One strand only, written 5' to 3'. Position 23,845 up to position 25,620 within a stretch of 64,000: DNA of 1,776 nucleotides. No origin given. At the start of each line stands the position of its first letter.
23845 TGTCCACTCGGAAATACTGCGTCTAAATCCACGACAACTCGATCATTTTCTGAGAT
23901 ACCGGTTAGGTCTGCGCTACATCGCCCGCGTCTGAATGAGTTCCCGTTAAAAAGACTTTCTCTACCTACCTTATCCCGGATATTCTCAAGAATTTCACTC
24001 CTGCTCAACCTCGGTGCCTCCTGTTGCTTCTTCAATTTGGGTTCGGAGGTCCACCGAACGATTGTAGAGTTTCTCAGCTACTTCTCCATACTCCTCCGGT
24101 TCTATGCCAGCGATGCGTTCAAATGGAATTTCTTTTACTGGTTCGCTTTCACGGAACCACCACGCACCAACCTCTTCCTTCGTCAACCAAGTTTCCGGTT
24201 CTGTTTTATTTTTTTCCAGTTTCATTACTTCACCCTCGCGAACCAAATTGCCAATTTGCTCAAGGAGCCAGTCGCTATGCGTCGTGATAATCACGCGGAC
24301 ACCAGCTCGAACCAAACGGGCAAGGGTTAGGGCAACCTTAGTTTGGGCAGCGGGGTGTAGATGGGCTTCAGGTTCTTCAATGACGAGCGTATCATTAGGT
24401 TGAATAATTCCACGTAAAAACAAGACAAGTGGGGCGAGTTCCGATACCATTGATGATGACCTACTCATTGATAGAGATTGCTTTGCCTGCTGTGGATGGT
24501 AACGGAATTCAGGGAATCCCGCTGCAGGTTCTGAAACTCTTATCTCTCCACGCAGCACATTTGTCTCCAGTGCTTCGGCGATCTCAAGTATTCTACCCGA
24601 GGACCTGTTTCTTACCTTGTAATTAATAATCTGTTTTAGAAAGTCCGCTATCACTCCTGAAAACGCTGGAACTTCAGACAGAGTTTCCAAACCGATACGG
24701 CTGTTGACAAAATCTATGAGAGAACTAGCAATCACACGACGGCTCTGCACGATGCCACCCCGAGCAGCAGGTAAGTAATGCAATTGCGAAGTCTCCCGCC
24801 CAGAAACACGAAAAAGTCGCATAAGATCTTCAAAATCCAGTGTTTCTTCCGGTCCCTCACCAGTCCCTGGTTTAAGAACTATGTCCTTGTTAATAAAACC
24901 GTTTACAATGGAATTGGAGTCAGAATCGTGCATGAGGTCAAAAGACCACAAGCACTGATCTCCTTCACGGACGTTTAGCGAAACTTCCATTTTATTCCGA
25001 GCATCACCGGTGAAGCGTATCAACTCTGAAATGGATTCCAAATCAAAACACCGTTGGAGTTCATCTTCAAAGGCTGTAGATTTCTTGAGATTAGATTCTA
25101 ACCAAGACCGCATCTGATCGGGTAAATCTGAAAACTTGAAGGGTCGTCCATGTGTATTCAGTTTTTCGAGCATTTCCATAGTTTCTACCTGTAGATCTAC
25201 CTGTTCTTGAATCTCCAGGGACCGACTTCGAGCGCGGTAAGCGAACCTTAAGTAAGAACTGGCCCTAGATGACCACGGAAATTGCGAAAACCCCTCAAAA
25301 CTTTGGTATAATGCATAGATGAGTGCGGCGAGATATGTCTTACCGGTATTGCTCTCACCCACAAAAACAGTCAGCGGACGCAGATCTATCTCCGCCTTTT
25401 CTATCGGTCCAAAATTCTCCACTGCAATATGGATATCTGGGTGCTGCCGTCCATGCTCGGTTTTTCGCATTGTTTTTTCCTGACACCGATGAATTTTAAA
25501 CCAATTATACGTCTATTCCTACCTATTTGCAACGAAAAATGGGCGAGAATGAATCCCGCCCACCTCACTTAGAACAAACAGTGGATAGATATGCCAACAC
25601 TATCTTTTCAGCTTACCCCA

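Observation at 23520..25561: Self-contained two-gene cassette: ABC/OLD-class ATPase plus overlapping minimal PD-(D/E)xK-like protein, a candidate uncharacterised defence module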

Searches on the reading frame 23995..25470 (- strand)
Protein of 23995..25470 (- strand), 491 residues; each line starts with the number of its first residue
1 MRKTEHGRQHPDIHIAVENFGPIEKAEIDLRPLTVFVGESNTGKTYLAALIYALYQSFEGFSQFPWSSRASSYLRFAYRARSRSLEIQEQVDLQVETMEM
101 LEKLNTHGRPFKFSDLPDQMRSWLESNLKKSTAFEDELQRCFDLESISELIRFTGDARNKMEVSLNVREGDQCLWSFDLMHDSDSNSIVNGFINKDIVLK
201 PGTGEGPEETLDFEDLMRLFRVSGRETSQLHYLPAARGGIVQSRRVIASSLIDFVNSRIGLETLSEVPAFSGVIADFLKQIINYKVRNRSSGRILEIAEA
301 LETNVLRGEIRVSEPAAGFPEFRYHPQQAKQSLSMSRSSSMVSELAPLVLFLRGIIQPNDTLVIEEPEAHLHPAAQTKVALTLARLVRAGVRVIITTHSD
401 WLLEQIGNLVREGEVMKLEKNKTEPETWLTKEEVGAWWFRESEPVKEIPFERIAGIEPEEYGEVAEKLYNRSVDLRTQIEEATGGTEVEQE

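Call 3: search_protein_families(library=pfam, proteins=[window:23995-25470:-], max_evalue=1)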
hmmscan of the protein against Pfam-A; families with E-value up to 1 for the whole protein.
window:23995-25470:- (491 aa): 6 families
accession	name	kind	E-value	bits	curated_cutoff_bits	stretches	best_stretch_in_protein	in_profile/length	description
PF13175.12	AAA_15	-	5.2e-27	95.9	32.1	2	261-402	247-373/374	AAA ATPase domain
PF13304.12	AAA_21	-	2.7e-10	41.2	27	1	357-403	257-303/304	AAA domain, putative AbiEii toxin, Type IV TA system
PF13476.12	AAA_23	-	4.5e-06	27.9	27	1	15-90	2-80/201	AAA domain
PF11398.14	DUF2813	-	0.0017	18.3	21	1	362-412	287-339/372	Protein of unknown function (DUF2813)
PF13401.12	AAA_22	-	0.12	13.1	27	1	32-155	6-109/130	AAA domain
PF01057.23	Parvo_NS1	-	0.18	11.2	20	1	31-134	113-173/271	Parvovirus non-structural protein NS1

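Call 4: search_protein_families(library=padloc, proteins=[window:23995-25470:-], max_evalue=1)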
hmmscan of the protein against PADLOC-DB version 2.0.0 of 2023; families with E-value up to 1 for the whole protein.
window:23995-25470:- (491 aa): 129 families (the best 25 are shown)
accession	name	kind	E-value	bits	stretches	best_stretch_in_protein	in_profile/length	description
PDLC04033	PD-T4-4_A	-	3.3e-38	130.1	2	303-463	274-442/460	-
PDLC04664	PDC-M47A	-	1e-32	111.7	2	305-412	272-375/461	-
PDLC04032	PD-T4-4_A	-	6.4e-29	99.2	2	326-447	314-438/474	-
PDLC02979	AriA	-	2.2e-28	98.1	1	15-402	6-372/373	-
PDLC03878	NsnB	-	6.4e-27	93.2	1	15-424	5-299/345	-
PDLC04214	HEC-02A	-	1.5e-18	65.2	2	270-412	154-291/338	-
PDLC04710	PDC-M56A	-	1.8e-17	61.4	2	361-406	243-288/382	-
PDLC04213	HEC-02A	-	1.9e-16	58.5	2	269-407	148-280/337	-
PDLC02980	AriA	-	5.7e-15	54.1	1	33-403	1-303/304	-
PDLC02358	Old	-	1.4e-14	51.8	2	360-405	286-331/578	Old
PDLC04707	PDC-M55A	-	3.8e-13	47.2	2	362-414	307-360/421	-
PDLC00094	GajA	-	4.9e-13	46.4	2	15-55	6-47/569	AAA ATPase domain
PDLC00067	GajA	-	6.9e-13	45.9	2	362-404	308-347/604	AAA ATPase domain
PDLC00096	GajA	-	2e-12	44.7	2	361-402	291-336/630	AAA ATPase domain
PDLC02915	ATPase-Toprim_I-B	-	9.8e-12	42.4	2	361-423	258-319/623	-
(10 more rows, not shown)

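Call 5: search_protein_families(library=ncbifam, proteins=[window:23995-25470:-], max_evalue=1)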
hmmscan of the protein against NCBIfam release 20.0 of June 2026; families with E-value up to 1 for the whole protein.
window:23995-25470:- (491 aa): 18 families
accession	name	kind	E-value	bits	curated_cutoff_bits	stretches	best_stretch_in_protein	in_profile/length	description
NF038234.1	retron_eff_Eco8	equivalog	1.9e-06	26.8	250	2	357-411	273-333/679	retron Eco8 family effector endonuclease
NF047739.1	antiphage_MADS3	equivalog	2.6e-06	26.9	420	2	357-405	335-381/427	methylation-associated defense system AAA family ATPase MAD3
NF041760.1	PtuA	equivalog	4e-06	26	500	1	363-406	381-423/524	retron Ec78 anti-phage system effector ATPase PtuA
TIGR02673.1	FtsE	equivalog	5.2e-05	23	264.85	1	353-406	150-203/214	cell division ATP-binding protein FtsE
NF040873.1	AztA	equivalog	0.00011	21.9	220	1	349-401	128-180/191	zinc ABC transporter ATP-binding protein AztA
TIGR01166.1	cbiO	subfamily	0.00045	19.7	211.8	1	359-399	146-186/190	cobalt ABC transporter, ATP-binding protein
NF010159.0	PRK13638.1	equivalog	0.002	17.6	489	1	360-415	156-214/271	energy-coupling factor ABC transporter ATP-binding protein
NF011967.0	PRK15439.1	equivalog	0.0023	16.5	586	1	347-415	147-218/510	autoinducer 2 ABC transporter ATP-binding protein LsrA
TIGR02857.1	CydD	equivalog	0.0033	16.4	435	1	353-409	471-526/529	thiol reductant ABC exporter subunit CydD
TIGR03608.1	L_ocin_972_ABC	subfamily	0.0039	16.7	254.85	1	352-408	146-202/206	putative bacteriocin export ABC transporter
TIGR04521.1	ECF_ATPase_2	equivalog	0.01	14.9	330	1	359-417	163-219/279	energy-coupling factor transporter ATPase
TIGR03873.1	F420-0_ABC_ATP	hypoth_equivalog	0.013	14.7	372.4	1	353-399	150-196/256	putative F420-0 ABC transporter ATP-binding protein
NF010060.0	PRK13537.1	equivalog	0.025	13.5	521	1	352-399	158-205/314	nodulation factor ABC transporter ATP-binding protein NodI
NF047930.1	ABC_ATP_B6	equivalog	0.047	12.3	670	1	351-400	147-196/510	putative B6 ABC transporter ATP-binding protein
NF010170.0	PRK13651.1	equivalog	0.071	12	432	1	359-402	184-228/308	cobalt transporter ATP-binding subunit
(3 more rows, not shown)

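Call 7: search_protein_families(library=phrogs, proteins=[window:23995-25470:-], max_evalue=1)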
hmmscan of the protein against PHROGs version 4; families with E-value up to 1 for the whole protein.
window:23995-25470:- (491 aa): 11 families
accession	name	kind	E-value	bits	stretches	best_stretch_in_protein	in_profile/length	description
phrog_14430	-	unknown function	1.2e-23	85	2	263-412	250-391/444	-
phrog_13167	-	unknown function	9.3e-20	71.9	2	270-411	249-390/477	-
phrog_4747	-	unknown function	1.3e-13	51.9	2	361-404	336-380/610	-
phrog_21420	-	unknown function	6.8e-12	45.7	2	341-410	509-577/654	-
phrog_8323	-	unknown function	1.1e-10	41.7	2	362-426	325-384/623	-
phrog_3940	-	unknown function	2.4e-09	37.5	1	362-409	257-305/537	-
phrog_9802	-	unknown function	1.2e-07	32.1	1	357-407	283-332/438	-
phrog_8066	-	unknown function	1.3e-05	25.3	1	271-424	283-455/522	-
phrog_7507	-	unknown function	0.0036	17.7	1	362-399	410-446/483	-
phrog_2107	-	other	0.036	14.7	1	36-99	8-73/201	thymidylate kinase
phrog_293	-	moron, auxiliary metabolic gene and host takeover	0.065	12.2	1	355-422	283-354/1058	ABC transporter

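Call 16: search_solved_structures(query=window:23998-25470:-, max_evalue=0.01)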
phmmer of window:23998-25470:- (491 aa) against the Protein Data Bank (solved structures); distinct sequences matched with E-value up to 0.01: 5.
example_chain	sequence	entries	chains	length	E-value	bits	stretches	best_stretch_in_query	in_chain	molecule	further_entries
6p74_A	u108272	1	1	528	0.003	19.8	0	353-400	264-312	Putative ATP-dependent endonuclease of the OLD family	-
9vkz_A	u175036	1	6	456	0.004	19.3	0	341-407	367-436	Retron Ec78 probable ATPase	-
9vh1_D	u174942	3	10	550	0.0053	19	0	341-407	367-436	Retron Ec78 probable ATPase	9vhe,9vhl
9u9y_A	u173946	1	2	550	0.0072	18.5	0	341-408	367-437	AAA family ATPase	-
9kjx_B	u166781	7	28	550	0.0075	18.5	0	341-408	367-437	AAA family ATPase | Retron I-A effector PtuA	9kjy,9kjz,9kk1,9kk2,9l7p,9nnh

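Call 30: find_homologous_proteins(query=window:23998-25470:-, max_evalue=0.001)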
Query window:23998-25470:- (491 aa): 3911 proteins with E <= 0.001 among 8000 candidates; the best 120 are listed.
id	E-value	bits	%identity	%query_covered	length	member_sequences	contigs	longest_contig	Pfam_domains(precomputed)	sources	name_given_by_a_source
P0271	3.3e-270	915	84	100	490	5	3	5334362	PF13175.13,PF13304.13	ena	-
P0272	3.2e-242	823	77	98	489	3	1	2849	PF13175.13,PF13476.13,PF13304.13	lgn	-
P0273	1.6e-237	807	76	100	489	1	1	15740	PF13175.13,PF13476.13,PF13304.13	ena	-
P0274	1.9e-236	804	76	100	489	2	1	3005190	PF13175.13,PF13304.13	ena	-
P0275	1.6e-234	797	76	100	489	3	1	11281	PF13175.13,PF13304.13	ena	-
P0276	1.1e-229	781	73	100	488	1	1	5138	PF13175.13,PF13476.13,PF13304.13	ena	-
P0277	3.3e-221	753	73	100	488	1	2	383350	PF13175.13,PF13476.13,PF13304.13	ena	-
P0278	1.9e-220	751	73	99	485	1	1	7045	PF13175.13,PF13304.13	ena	-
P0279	5.0e-219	746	71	100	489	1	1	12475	PF13175.13,PF13476.13,PF13304.13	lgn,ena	-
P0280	1.7e-214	731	70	100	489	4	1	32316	PF13175.13,PF13476.13,PF13304.13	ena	-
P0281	2.3e-213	727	69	99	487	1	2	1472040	PF13175.13,PF13304.13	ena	-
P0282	3.1e-213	727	69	100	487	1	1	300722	PF13175.13,PF13476.13,PF13304.13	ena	-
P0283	3.4e-213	727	70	100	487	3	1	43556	PF13175.13,PF13304.13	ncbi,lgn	-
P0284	5.5e-213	726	69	100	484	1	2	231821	PF13175.13,PF13304.13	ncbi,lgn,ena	-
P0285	9.0e-203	692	66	99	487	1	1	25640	PF13175.13,PF13304.13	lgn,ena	-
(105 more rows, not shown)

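Call 51: search_dna_similar(query=window:23998-25470:-, collection=plasmids, mode=protein, max_evalue=0.00001, max_rows=30)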
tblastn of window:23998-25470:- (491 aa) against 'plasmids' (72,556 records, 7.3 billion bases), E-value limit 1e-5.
Records with a match: 36; places in all: 36; records where one place covers at least 80% of the query: 6.
Best place of each record, by identity: <60% 36.
By first word of the organism name: Klebsiella 12; Escherichia 9; Enterococcus 6; Annamia 1; Bernardetia 1; Polymorphobacter 1; Gluconobacter 1; Pantoea 1; Crinalium 1; Serratia 1; and 2 more.
By predicted mobility (MOB-suite, as given by PLSDB): non-mobilizable 21; conjugative 11; mobilizable 4.
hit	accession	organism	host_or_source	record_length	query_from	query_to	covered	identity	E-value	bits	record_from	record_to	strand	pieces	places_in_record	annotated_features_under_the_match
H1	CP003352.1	Enterococcus faecium Aus0004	Homo sapiens,blood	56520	14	481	95%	22.3%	2e-10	71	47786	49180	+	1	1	hypothetical protein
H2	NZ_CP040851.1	Enterococcus faecium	chicken,young chicken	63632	14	481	95%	22.3%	2e-10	71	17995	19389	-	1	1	AAA family ATPase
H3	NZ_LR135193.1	Enterococcus faecium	-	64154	14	481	95%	22.3%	2e-10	71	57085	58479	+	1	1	AAA family ATPase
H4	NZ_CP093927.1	Enterococcus hirae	swine,water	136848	14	481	95%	22.3%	2e-10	71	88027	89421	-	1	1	AAA family ATPase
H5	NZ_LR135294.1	Enterococcus faecium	-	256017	14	412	81%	22.4%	7e-10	69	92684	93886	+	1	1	AAA family ATPase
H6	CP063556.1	Enterococcus faecium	Homo sapiens,rectal swab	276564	14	412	81%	22.4%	7e-10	69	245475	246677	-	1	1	none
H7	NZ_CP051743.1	Escherichia coli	Homo sapiens,whole organism,rectal swab ...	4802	345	472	26%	32.8%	1e-12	78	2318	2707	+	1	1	AAA family ATPase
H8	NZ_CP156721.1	Escherichia coli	Homo sapiens,drainage fluid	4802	345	472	26%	32.8%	1e-12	78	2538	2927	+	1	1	AAA family ATPase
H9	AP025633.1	Annamia dubia NIES-4383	-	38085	304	410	22%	39.3%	9e-10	69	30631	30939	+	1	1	hypothetical protein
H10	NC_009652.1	Klebsiella pneumoniae subsp. pneumoniae MGH 78578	-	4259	345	482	28%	29.1%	1e-9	69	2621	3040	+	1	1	AAA family ATPase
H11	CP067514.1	Klebsiella pneumoniae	Homo sapiens,other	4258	345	482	28%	29.1%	1e-9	69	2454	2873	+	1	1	AAA family ATPase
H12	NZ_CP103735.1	Klebsiella pneumoniae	Homo sapiens,blood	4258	345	482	28%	29.1%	1e-9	69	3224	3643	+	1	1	AAA family ATPase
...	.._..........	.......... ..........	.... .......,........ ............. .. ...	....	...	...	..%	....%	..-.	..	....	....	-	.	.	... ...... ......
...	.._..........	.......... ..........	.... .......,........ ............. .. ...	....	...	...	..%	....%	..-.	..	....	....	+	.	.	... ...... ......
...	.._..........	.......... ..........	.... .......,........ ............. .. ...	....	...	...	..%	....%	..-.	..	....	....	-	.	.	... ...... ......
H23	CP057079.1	Escherichia coli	culture,Pooled pig faecal samples ...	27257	348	480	27%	27.2%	3e-8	64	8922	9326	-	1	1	AAA family ATPase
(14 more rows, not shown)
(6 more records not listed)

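Call 52: search_dna_similar(query=window:23998-25470:-, collection=phages, mode=protein, max_evalue=0.00001, max_rows=20)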
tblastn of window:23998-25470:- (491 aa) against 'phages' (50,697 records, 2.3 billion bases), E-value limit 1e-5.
Records with a match: 3; places in all: 3; records where one place covers at least 80% of the query: 0.
Best place of each record, by identity: <60% 3.
By first word of the organism name: Vibrio 3.
By host as written in the record: Vibrio cyclitrophicus 2; Vibrio cyclitrophicus 10N.222.45.E8 1.
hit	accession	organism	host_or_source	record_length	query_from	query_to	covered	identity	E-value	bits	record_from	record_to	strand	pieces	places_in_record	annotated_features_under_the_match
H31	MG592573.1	Vibrio phage 1.202.O._10N.222.45.E8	Vibrio cyclitrophicus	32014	348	408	12%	52.5%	3e-11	72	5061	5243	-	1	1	AAA domain protein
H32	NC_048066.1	Vibrio phage 1.202.O._10N.222.45.E8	Vibrio cyclitrophicus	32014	348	408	12%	52.5%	3e-11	72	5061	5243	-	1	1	AAA family ATPase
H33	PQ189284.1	Vibrio phage 10N.222.45.E8_PE001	Vibrio cyclitrophicus 10N.222.45.E8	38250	348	408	12%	52.5%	3e-11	72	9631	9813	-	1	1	hypothetical protein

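Call 53: get_annotated_region(hit=H7, flank=3000)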
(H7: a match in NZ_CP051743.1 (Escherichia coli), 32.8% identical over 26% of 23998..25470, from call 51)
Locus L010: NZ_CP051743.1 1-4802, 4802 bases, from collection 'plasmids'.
description: Escherichia coli strain SCU-105 plasmid pSCU-105-5, complete sequence
organism: Escherichia coli (NCBI taxid 562)
taxonomy: Bacteria; Pseudomonadota; Gammaproteobacteria; Enterobacterales; Enterobacteriaceae; Escherichia; Escherichia coli
host: -; source: Homo sapiens,whole organism,rectal swab from healthy college student; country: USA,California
typing (MOB-suite, as given by PLSDB): non-mobilizable; replicon Col(MG828),rep_cluster_2373
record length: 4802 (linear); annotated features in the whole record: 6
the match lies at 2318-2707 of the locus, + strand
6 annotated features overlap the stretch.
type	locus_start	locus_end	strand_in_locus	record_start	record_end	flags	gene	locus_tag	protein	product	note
CDS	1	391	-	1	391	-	-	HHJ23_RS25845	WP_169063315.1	helix-turn-helix domain-containing protein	-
CDS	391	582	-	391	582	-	-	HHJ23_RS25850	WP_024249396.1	Rop family plasmid primer RNA-binding protein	-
CDS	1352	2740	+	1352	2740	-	-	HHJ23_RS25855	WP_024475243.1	AAA family ATPase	-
CDS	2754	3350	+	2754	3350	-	-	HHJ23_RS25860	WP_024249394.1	hypothetical protein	-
CDS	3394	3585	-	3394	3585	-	-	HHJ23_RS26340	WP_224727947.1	hypothetical protein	-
CDS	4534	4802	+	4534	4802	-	-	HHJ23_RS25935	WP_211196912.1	hypothetical protein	-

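Call 54: get_annotated_region(hit=H1, flank=3000)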
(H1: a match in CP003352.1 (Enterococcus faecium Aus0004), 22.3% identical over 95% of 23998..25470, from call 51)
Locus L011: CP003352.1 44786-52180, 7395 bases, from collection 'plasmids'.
description: Enterococcus faecium Aus0004 plasmid AUS0004_p1, complete sequence
organism: Enterococcus faecium Aus0004 (NCBI taxid 1155766)
taxonomy: Bacteria; Bacillota; Bacilli; Lactobacillales; Enterococcaceae; Enterococcus; Enterococcus faecium; Enterococcus faecium Aus0004
host: -; source: Homo sapiens,blood; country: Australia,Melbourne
typing (MOB-suite, as given by PLSDB): conjugative; replicon rep_cluster_889; relaxase MOBP; mating-pair formation MPF_T
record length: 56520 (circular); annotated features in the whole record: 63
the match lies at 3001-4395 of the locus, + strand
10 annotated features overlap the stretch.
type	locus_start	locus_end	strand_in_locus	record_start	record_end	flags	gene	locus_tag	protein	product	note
CDS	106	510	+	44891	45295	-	-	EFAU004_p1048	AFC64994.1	transposase like protein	-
CDS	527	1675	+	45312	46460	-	-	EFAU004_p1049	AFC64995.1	transposase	-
CDS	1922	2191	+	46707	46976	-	-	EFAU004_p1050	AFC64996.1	toxin-antitoxin system, antitoxin component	-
CDS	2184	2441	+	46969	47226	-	-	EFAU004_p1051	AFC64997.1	Plasmid encoded toxin, Txe/YoeB family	-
CDS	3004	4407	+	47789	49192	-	-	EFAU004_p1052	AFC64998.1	hypothetical protein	-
CDS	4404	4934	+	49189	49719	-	-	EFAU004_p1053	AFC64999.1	hypothetical protein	-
CDS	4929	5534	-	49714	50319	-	-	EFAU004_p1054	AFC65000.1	resolvase family site-specific recombinase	-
CDS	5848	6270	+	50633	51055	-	-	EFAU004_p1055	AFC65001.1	hypothetical protein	-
CDS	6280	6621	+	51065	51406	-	-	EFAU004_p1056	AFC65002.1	hypothetical protein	-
CDS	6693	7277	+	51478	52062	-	-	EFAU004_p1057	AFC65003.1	multiple promoter invertase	-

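Call 55: get_annotated_region(hit=H23, flank=3000)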
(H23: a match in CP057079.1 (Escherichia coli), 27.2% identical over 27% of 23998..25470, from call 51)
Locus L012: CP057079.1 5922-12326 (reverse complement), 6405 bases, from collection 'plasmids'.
description: Escherichia coli strain RHB38-C24 plasmid pRHB38-C24_5, complete sequence
organism: Escherichia coli (NCBI taxid 562)
taxonomy: Bacteria; Pseudomonadota; Gammaproteobacteria; Enterobacterales; Enterobacteriaceae; Escherichia; Escherichia coli
host: -; source: culture,Pooled pig faecal samples collected from floor of farm; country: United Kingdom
typing (MOB-suite, as given by PLSDB): mobilizable; replicon IncX1; relaxase MOBP
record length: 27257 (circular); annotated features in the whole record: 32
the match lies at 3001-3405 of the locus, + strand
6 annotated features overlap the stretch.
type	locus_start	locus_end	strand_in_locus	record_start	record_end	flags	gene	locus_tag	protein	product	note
CDS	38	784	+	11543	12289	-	-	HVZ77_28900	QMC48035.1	ATP-binding protein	-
CDS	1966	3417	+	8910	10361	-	-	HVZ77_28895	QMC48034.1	AAA family ATPase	-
CDS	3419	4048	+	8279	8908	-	-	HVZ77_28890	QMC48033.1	hypothetical protein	-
CDS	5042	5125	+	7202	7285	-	-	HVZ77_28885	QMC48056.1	Damage inducible protein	-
CDS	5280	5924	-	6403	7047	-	-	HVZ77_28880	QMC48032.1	recombinase family protein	-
CDS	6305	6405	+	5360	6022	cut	-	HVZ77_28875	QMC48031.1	peptidyl-arginine deiminase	-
